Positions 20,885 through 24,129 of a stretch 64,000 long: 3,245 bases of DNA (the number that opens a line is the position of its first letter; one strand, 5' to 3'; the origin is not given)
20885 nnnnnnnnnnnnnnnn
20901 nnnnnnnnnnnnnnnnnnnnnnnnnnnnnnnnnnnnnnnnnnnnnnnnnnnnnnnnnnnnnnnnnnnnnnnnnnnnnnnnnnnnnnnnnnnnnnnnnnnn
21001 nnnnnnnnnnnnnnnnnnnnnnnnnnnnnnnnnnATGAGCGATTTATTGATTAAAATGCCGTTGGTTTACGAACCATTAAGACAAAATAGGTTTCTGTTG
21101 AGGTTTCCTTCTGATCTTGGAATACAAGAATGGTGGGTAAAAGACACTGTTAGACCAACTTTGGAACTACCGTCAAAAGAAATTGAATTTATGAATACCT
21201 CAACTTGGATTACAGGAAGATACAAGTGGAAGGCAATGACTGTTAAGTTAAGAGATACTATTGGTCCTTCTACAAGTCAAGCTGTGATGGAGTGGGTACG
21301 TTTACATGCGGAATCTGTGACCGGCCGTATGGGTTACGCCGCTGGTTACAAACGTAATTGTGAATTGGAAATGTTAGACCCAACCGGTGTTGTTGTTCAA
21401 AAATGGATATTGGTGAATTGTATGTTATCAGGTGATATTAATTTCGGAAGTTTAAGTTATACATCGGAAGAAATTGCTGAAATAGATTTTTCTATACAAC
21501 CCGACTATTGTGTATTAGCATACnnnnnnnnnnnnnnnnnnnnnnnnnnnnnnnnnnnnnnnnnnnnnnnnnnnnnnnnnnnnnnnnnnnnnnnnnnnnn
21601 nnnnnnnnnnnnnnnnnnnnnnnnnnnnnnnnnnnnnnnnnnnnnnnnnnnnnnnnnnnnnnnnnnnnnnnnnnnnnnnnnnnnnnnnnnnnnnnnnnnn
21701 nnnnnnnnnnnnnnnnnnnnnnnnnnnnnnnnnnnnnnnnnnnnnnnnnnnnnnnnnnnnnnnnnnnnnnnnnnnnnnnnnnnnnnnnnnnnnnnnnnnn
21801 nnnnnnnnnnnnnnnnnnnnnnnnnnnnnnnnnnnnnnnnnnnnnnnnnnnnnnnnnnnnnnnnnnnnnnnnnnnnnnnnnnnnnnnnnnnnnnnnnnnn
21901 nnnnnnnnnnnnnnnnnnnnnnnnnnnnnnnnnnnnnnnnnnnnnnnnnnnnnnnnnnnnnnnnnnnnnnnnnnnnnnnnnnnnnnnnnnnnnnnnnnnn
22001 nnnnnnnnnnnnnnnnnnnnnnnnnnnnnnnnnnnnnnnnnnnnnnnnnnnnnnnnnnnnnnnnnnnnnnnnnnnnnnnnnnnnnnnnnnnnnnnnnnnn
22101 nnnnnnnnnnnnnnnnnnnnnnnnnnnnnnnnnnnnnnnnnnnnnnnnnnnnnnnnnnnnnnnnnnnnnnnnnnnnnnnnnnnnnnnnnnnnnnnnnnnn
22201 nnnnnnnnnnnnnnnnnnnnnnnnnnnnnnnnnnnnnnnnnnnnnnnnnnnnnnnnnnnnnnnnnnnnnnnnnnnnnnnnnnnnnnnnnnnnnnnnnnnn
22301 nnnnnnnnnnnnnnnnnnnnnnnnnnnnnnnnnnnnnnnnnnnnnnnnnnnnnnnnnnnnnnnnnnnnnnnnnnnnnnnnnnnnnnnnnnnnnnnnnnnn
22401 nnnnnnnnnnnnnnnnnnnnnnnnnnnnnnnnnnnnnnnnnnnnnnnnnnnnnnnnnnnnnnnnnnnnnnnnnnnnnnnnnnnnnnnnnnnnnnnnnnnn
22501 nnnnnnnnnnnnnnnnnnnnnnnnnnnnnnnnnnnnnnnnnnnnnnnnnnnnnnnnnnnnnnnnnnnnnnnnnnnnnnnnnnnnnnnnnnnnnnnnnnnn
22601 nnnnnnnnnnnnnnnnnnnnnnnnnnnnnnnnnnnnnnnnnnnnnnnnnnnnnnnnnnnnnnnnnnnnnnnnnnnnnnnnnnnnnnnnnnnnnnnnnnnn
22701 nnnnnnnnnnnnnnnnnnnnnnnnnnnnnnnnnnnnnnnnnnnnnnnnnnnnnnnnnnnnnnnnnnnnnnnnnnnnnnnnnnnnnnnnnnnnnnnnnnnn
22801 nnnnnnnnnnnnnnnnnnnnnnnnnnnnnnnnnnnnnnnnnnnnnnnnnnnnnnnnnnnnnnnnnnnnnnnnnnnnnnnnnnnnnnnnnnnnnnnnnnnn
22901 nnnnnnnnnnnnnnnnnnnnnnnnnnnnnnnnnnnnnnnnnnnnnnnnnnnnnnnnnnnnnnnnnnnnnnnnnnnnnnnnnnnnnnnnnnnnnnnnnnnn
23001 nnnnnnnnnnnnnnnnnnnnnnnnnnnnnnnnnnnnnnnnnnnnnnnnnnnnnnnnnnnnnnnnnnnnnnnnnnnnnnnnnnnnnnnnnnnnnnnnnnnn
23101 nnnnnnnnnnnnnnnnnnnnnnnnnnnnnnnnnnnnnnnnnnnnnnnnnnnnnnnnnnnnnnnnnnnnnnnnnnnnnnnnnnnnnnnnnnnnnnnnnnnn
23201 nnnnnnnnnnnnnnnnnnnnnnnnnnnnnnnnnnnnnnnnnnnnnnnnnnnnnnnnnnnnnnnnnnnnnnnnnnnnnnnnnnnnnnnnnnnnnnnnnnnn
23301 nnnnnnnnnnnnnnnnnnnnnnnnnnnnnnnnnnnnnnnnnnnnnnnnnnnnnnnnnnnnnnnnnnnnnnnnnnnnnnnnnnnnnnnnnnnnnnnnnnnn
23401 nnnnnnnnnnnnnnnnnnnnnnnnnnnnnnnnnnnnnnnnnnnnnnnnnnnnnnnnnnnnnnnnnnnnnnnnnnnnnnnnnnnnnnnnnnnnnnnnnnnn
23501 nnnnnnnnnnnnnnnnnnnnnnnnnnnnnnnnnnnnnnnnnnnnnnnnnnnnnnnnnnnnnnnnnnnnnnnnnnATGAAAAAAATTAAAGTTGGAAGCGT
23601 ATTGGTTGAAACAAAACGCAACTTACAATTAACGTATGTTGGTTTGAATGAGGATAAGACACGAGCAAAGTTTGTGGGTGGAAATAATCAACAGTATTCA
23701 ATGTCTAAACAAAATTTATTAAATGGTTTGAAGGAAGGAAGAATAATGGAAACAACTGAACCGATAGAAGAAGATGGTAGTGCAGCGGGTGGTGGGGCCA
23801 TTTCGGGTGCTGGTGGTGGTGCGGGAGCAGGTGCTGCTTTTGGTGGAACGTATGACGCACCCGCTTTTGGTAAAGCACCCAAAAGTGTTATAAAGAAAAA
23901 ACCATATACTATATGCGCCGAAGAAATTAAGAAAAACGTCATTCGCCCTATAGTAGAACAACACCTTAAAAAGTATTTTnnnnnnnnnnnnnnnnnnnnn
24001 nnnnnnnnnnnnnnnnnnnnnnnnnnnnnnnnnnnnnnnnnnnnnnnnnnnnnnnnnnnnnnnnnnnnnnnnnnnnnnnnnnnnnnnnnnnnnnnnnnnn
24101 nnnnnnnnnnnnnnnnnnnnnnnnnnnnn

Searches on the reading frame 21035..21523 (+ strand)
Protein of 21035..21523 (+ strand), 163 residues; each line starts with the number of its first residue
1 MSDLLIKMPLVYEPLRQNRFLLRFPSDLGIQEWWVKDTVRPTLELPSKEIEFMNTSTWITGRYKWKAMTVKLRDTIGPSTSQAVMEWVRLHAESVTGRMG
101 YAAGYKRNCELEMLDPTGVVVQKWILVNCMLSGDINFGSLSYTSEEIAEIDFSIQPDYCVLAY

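Call 12: search_protein_families(library=pfam, proteins=[window:21035-21523:+], max_evalue=0.01)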
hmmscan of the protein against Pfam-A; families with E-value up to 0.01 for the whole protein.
window:21035-21523:+ (163 aa): 1 family
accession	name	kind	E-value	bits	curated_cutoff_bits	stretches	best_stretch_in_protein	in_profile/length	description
PF06841.18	Phage_T4_gp19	-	0.0067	16.7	28.2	1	56-148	41-122/134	T4-like virus tail tube protein gp19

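Call 13: search_protein_families(library=phrogs, proteins=[window:21035-21523:+], max_evalue=0.001)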
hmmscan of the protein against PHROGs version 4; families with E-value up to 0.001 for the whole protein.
window:21035-21523:+ (163 aa): 1 family
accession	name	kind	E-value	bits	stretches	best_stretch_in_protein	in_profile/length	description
phrog_4542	-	tail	7.7e-21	75.5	1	12-161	23-180/214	tail tube protein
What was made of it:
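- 21035..21526 (+): Tail tube protein gene, probably co-transcribed with the kinase. phrog_4542 tail tube, E 7.7e-21 (call 13).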

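Call 29: find_related_loci(query=window:21035-21523:+, collection=viral_contigs, flank=8000)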
Query window:21035-21523:+ (163 aa) in viral_contigs; peptide patterns used: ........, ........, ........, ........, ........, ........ (x = any residue, [..] = any of these).
600 stretches matched a pattern (row limit reached: there are more); 600 encode a relative of the query (tblastn E <= 1e-3); the best 80 are kept; 80 distinct loci.
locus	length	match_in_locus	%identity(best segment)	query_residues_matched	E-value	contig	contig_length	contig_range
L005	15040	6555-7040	68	1-163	2e-77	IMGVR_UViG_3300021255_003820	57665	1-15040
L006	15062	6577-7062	68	1-163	6e-75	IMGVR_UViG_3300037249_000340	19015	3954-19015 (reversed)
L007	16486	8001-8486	64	1-163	2e-74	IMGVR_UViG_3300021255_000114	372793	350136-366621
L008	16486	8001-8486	66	1-163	3e-72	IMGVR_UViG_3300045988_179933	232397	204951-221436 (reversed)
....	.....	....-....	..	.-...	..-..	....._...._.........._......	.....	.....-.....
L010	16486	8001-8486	63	1-163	4e-71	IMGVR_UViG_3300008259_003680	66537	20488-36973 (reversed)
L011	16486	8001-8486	63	1-163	4e-71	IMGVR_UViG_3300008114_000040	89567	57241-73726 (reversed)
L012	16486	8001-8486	63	1-163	6e-71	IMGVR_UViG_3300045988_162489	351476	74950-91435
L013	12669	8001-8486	64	1-163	5e-71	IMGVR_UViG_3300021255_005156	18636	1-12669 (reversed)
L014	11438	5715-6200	64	1-163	1e-70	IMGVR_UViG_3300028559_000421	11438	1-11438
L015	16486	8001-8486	64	1-163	2e-70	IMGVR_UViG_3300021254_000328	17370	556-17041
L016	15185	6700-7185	61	1-163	4e-70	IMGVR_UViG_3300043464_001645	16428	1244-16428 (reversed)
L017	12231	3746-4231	61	1-163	4e-70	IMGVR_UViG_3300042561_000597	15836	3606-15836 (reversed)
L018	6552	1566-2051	61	1-163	4e-70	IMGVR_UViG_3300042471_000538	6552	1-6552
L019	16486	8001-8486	60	1-163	2e-69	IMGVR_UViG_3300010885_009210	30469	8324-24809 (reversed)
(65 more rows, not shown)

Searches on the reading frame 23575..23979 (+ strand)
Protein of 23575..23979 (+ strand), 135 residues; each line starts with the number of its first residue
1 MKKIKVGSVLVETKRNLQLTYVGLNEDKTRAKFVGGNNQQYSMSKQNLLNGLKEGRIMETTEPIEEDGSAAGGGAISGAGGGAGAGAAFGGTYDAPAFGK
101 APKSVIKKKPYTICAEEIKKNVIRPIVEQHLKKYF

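Call 12: search_protein_families(library=pfam, proteins=[window:23575-23979:+], max_evalue=0.01)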
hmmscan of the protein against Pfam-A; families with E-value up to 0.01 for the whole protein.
window:23575-23979:+ (135 aa): 0 families

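Call 13: search_protein_families(library=phrogs, proteins=[window:23575-23979:+], max_evalue=0.001)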
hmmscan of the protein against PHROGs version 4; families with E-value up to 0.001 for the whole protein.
window:23575-23979:+ (135 aa): 0 families

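Call 23: search_protein_families(library=pfam, alignment_id=A2, max_evalue=0.001)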
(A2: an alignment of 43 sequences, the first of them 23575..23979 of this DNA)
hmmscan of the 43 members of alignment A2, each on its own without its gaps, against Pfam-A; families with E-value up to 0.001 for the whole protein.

A. member 1, window:23575-23979:+ (135 aa): 0 families

B. families by the number of members that match (of 43 scanned): 11 families
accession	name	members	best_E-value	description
PF00012.26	HSP70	1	3.4e-245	Hsp70 protein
PF07230.16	Portal_T4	1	1.8e-55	Bacteriophage T4-like portal protein (Gp20)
PF01176.25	eIF-1a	1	2.9e-23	Translation initiation factor 1A / IF-1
PF06723.19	MreB_Mbl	1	2.5e-20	MreB/Mbl protein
PF14216.11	DUF4326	1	6.9e-14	Domain of unknown function (DUF4326)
PF00149.33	Metallophos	1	3.5e-12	Calcineurin-like phosphoesterase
PF00011.27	HSP20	1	2e-11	Hsp20/alpha crystallin family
PF16745.11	RsgA_N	1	2e-06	RsgA N-terminal domain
PF22751.1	DUF488-N3a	1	8.7e-06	Active DUF488-N3 subclade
PF14450.12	FtsA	1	3.5e-05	Cell division protein FtsA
PF10241.14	KxDL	1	0.00017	Uncharacterized conserved protein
